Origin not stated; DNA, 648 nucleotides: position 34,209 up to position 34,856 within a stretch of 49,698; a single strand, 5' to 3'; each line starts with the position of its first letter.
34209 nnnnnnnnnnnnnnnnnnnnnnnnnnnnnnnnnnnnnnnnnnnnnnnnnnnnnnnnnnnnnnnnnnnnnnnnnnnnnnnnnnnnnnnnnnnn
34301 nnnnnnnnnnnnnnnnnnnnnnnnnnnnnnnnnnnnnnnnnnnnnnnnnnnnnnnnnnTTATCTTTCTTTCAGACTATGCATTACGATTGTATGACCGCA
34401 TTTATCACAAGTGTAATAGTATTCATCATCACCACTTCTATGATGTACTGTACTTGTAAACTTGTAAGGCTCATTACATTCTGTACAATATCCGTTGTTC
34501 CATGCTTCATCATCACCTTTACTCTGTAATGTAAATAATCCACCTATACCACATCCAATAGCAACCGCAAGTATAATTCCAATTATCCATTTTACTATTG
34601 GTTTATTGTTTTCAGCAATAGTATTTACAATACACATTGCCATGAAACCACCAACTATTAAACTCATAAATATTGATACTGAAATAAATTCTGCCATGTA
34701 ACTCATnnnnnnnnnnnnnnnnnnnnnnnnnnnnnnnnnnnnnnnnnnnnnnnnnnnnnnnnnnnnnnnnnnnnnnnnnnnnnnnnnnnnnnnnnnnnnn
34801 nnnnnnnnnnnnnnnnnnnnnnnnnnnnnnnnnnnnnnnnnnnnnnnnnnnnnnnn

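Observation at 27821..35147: Promoters whose -35 hexamer is embedded in a terminator hairpin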

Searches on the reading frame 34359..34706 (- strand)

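Call 17: search_protein_families(library=pfam, proteins=[window:34359-34706:-], max_evalue=0.01)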
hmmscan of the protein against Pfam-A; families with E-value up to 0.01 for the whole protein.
window:34359-34706:- (115 aa): 4 families
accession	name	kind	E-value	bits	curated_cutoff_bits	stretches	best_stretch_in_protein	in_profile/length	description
PF18439.7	zf_UBZ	-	0.0015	18.6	25.6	0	97-114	2-19/32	Ubiquitin-Binding Zinc Finger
PF16919.11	PknG_rubred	-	0.002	18.5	28.5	0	61-84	48-71/74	Protein kinase G rubredoxin domain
PF01096.23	Zn_ribbon_TFIIS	-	0.0026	18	21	0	74-106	3-37/39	Transcription factor S-II (TFIIS)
PF02318.22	FYVE_2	-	0.0031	18.1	27.2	1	64-106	47-88/118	FYVE-type zinc finger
